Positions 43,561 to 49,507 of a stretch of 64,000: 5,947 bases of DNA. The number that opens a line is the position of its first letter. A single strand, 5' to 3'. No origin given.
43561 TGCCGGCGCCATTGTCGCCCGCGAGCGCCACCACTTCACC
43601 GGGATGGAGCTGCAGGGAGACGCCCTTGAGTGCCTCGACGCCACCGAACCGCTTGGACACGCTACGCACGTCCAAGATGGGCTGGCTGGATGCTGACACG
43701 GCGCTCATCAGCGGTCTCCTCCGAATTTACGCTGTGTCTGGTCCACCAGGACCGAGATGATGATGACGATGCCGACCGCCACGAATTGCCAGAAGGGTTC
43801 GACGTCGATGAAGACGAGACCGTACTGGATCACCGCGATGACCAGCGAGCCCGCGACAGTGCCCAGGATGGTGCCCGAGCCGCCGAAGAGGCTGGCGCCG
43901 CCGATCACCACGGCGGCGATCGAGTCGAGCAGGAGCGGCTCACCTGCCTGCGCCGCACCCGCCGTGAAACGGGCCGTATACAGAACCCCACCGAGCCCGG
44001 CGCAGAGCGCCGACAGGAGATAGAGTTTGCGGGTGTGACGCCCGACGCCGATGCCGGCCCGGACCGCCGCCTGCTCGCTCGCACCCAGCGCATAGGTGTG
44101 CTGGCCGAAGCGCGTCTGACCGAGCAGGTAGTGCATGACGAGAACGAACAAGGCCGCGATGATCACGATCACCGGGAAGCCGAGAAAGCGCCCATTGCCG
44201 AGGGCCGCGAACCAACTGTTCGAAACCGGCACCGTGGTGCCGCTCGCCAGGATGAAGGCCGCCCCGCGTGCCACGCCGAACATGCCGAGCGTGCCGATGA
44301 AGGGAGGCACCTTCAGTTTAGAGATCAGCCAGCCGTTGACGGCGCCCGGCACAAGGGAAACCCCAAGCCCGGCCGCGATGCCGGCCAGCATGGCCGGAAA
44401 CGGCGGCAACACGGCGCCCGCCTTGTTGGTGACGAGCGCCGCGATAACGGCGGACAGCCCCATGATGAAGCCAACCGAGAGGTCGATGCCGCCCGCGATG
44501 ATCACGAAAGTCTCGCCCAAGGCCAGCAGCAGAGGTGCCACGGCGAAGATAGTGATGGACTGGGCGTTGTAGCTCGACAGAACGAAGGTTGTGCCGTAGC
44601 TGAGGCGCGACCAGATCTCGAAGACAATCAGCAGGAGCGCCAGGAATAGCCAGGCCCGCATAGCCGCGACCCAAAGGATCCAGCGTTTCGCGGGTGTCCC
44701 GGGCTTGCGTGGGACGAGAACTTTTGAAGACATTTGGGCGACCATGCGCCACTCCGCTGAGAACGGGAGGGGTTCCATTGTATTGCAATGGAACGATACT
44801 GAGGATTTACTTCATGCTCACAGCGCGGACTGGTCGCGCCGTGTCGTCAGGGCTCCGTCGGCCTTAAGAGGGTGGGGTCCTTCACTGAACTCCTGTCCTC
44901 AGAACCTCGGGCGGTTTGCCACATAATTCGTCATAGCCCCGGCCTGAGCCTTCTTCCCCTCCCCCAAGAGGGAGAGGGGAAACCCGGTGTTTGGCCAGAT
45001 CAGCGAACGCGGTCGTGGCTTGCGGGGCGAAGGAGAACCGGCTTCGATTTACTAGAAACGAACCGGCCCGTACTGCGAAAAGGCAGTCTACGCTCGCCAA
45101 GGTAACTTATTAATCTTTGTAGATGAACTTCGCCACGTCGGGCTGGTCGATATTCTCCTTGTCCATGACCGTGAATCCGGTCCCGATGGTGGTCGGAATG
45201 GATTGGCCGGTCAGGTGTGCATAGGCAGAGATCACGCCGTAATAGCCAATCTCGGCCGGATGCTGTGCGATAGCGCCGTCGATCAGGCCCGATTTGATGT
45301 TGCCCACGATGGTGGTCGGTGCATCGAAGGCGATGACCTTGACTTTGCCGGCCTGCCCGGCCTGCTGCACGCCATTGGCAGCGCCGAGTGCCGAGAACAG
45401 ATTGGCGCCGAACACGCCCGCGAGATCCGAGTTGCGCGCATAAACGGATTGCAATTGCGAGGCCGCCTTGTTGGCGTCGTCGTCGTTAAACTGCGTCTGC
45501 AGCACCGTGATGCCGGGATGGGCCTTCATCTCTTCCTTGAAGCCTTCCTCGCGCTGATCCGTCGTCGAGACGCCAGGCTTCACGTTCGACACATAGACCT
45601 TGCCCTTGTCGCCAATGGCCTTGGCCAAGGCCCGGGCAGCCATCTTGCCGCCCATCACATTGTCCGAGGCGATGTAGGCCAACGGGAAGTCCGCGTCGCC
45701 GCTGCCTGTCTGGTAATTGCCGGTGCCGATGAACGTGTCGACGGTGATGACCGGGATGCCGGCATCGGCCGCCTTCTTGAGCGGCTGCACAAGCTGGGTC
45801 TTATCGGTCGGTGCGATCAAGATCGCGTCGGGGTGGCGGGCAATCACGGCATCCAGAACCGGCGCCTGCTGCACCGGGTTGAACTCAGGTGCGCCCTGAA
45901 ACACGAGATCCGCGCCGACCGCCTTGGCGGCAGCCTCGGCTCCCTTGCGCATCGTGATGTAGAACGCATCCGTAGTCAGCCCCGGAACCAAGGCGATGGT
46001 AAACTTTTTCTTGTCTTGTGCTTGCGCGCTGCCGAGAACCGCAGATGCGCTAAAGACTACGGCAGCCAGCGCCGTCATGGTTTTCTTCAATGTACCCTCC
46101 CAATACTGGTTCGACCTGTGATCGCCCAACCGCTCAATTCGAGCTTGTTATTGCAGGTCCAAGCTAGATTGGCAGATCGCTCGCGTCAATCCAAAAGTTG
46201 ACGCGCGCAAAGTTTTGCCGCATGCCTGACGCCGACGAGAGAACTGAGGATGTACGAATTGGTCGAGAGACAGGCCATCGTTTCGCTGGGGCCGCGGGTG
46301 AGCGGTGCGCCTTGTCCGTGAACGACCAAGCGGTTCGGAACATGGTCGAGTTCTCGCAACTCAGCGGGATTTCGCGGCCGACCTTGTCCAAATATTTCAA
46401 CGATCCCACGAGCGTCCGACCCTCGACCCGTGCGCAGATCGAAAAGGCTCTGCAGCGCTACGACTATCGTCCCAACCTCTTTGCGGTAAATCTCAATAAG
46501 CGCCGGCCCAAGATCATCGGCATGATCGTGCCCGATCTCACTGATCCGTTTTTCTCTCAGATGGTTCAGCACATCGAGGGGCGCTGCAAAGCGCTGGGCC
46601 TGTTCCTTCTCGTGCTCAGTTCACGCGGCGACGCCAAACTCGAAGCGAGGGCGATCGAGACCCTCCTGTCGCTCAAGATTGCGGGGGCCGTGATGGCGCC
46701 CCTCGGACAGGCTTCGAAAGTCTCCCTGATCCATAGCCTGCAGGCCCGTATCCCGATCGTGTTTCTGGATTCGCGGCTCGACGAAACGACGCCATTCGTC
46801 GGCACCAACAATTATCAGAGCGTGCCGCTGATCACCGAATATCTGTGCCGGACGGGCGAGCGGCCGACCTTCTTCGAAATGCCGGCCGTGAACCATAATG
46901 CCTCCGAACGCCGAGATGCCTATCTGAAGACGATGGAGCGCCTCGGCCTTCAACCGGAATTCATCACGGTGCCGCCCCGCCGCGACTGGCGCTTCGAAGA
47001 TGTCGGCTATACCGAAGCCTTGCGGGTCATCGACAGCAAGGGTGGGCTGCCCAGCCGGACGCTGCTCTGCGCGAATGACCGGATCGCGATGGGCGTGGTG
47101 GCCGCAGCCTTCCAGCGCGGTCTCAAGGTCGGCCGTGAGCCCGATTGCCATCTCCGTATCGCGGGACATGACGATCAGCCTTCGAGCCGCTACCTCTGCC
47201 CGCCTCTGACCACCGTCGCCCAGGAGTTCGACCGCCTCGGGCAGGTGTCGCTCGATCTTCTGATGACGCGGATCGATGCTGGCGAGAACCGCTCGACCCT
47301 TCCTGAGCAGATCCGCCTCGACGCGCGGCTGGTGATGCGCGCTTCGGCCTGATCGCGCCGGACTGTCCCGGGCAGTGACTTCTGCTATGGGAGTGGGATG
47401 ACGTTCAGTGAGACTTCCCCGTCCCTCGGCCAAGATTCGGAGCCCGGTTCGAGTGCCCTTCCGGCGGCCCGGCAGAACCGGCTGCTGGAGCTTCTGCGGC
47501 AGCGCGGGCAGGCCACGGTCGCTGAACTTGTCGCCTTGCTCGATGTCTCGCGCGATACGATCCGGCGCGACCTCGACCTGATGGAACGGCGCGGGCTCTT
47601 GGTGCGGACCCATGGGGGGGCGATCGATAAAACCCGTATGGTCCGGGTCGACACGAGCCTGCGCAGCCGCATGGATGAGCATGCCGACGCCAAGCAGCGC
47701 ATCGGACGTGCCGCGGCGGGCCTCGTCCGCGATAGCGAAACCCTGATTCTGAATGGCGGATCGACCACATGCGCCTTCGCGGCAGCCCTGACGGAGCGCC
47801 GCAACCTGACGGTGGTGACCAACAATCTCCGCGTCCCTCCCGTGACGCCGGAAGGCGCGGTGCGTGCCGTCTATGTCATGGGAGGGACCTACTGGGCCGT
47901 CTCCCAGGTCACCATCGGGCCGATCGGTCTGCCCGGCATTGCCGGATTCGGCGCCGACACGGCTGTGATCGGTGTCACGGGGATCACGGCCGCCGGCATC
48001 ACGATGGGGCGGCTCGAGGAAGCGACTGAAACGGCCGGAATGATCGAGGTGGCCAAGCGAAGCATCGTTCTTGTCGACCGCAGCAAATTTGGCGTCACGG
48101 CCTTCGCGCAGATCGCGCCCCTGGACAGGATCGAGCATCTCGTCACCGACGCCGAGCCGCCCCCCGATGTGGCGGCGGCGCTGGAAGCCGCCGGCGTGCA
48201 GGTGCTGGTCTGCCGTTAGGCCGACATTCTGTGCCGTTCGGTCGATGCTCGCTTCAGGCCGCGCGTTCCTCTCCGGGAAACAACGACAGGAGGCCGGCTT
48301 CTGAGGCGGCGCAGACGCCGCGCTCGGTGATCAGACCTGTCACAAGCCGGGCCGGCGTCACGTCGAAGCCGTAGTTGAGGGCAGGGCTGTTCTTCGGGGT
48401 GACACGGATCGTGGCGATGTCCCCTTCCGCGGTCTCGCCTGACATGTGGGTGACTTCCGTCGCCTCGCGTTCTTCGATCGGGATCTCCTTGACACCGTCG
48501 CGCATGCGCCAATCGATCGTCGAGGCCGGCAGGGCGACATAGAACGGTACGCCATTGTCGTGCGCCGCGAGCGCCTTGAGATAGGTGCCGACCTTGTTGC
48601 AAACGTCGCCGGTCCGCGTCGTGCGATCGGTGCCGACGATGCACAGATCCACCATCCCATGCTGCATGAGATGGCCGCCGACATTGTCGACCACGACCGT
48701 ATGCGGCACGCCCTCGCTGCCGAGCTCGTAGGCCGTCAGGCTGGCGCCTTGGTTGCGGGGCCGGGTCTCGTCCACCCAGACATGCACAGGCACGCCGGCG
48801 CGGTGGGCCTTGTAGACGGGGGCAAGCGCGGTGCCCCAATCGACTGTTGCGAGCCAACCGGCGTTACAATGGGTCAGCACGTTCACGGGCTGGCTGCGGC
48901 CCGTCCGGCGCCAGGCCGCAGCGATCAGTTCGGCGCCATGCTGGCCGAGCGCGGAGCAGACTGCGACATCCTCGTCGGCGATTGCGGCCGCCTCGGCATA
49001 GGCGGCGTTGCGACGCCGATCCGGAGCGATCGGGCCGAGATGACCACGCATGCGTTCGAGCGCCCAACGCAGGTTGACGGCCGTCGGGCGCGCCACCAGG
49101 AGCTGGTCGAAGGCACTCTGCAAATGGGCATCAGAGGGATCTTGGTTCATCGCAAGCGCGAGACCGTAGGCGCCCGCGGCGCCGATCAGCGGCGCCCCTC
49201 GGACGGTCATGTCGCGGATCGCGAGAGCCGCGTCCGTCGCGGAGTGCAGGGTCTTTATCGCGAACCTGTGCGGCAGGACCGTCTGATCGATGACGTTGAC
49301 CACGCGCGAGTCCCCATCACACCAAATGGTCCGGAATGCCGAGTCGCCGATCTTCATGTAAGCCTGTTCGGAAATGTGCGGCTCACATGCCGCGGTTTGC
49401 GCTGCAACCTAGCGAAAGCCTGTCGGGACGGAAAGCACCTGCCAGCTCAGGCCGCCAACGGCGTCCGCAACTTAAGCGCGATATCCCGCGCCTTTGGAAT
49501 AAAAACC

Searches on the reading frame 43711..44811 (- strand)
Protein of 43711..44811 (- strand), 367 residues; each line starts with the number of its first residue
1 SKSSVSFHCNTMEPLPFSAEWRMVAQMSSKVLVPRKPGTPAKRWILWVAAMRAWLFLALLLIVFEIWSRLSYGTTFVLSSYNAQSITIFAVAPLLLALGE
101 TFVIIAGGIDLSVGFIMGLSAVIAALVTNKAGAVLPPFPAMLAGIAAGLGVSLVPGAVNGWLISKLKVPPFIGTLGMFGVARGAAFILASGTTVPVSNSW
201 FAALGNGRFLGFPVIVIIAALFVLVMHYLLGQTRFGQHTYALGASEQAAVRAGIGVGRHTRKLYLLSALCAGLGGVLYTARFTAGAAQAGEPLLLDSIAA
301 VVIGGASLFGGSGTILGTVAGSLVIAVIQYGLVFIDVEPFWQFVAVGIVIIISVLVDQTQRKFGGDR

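Call 57: search_protein_families(library=pfam, proteins=[window:43711-44811:-], max_evalue=0.00001)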
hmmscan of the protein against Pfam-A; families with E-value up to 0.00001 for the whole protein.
window:43711-44811:- (367 aa): 1 family
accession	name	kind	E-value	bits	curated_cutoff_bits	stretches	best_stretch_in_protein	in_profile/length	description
PF02653.21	BPD_transp_2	-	2.1e-38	132.4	26.8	1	86-352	5-267/269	Branched-chain amino acid transport system / permease component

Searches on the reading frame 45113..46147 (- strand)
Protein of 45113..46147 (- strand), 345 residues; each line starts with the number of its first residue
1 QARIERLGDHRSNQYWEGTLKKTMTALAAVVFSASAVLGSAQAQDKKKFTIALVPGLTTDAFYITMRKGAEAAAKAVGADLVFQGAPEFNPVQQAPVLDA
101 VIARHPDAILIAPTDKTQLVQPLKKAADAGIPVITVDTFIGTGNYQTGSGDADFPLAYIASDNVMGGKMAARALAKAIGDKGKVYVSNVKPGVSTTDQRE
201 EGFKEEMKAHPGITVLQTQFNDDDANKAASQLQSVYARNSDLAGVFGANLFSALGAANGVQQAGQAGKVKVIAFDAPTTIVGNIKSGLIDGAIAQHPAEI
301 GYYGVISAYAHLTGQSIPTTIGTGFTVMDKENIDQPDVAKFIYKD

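Call 57: search_protein_families(library=pfam, proteins=[window:45113-46147:-], max_evalue=0.00001)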
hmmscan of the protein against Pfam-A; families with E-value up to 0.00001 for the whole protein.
window:45113-46147:- (345 aa): 3 families
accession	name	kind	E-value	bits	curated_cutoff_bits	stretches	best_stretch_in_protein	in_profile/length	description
PF13407.12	Peripla_BP_4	-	2.9e-60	204.4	35.1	1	51-315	1-257/258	Periplasmic binding protein domain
PF00532.27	Peripla_BP_1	-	5.1e-13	49.6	22.2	1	51-271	5-213/281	Periplasmic binding proteins and sugar binding domain of LacI family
PF13377.12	Peripla_BP_3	-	4.2e-07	30.6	26.5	0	188-304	18-137/167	Periplasmic binding protein-like domain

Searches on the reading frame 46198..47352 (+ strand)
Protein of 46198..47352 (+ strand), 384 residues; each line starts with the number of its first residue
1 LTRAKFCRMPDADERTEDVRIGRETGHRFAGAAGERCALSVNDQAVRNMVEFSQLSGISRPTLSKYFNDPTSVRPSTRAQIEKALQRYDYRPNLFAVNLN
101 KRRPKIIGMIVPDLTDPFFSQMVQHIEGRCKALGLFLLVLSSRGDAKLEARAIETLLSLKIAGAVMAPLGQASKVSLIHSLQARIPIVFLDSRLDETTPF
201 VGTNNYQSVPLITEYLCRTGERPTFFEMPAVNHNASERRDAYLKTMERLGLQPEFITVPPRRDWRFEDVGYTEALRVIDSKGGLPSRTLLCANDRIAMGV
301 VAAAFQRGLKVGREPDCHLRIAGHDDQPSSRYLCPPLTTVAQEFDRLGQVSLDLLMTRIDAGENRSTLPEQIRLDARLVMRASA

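Call 26: search_protein_families(library=pfam, proteins=[window:46198-47352:+], max_evalue=0.0001)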
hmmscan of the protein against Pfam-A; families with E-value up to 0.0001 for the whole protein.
window:46198-47352:+ (384 aa): 4 families
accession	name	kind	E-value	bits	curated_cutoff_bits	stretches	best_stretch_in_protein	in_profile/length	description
PF00532.27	Peripla_BP_1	-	6.1e-20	72.3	22.2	1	107-364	4-266/281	Periplasmic binding proteins and sugar binding domain of LacI family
PF13377.12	Peripla_BP_3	-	3.3e-19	70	26.5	1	230-383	21-166/167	Periplasmic binding protein-like domain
PF13407.12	Peripla_BP_4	-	7.3e-13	49.1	35.1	1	107-354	1-249/258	Periplasmic binding protein domain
PF00356.27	LacI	-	6.8e-07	29.4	27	1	54-93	7-46/46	Bacterial regulatory proteins, lacI family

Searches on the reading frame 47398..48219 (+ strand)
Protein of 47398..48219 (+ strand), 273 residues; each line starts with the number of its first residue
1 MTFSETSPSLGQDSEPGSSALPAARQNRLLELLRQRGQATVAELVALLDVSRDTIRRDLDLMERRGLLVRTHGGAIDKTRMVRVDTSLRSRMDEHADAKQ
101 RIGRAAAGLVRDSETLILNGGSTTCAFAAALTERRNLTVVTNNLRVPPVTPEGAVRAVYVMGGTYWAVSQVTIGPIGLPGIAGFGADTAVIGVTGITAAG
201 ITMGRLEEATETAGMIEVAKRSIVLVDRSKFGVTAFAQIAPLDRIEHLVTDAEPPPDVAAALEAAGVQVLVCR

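Call 26: search_protein_families(library=pfam, proteins=[window:47398-48219:+], max_evalue=0.0001)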
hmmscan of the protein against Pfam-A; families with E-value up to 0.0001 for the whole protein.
window:47398-48219:+ (273 aa): 7 families
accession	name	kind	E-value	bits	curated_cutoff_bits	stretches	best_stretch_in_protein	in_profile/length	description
PF00455.28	DeoRC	-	6.9e-38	130.5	31.8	1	95-251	2-159/160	DeoR C terminal sensor domain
PF08220.18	HTH_DeoR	-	1.1e-16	60.7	21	1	25-76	1-52/57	DeoR-like helix-turn-helix domain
PF08279.18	HTH_11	-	4.9e-08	33.2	25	1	25-69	1-46/55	HTH domain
PF12840.13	HTH_20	-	3.5e-06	27.3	27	1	28-69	8-49/51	Helix-turn-helix domain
PF25213.1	HVO_A0261_N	-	1.4e-05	25.3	35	1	24-73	11-59/86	HVO_A0261 N-terminal domain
PF12802.13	MarR_2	-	3.1e-05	24.5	27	1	29-71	10-53/61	MarR family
PF01047.28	MarR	-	6.1e-05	23.3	24.6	0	26-72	5-51/59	MarR family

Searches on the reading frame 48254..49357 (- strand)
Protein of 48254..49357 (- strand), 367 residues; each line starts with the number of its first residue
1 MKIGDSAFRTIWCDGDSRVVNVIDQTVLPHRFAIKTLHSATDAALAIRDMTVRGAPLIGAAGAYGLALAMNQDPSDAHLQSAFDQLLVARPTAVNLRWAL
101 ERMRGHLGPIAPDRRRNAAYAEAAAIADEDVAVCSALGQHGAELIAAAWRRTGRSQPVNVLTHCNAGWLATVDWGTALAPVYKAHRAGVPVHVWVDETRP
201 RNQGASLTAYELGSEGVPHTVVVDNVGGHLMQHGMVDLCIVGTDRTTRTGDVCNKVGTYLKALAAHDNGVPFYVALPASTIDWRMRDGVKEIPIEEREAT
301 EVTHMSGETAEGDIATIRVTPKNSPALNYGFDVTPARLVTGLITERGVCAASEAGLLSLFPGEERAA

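Call 26: search_protein_families(library=pfam, proteins=[window:48254-49357:-], max_evalue=0.0001)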
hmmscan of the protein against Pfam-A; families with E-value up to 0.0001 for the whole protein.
window:48254-49357:- (367 aa): 1 family
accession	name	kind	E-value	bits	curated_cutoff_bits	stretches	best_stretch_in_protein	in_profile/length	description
PF01008.23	IF-2B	-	1.4e-58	198.8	22.4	1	52-349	2-278/280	Initiation factor 2 subunit family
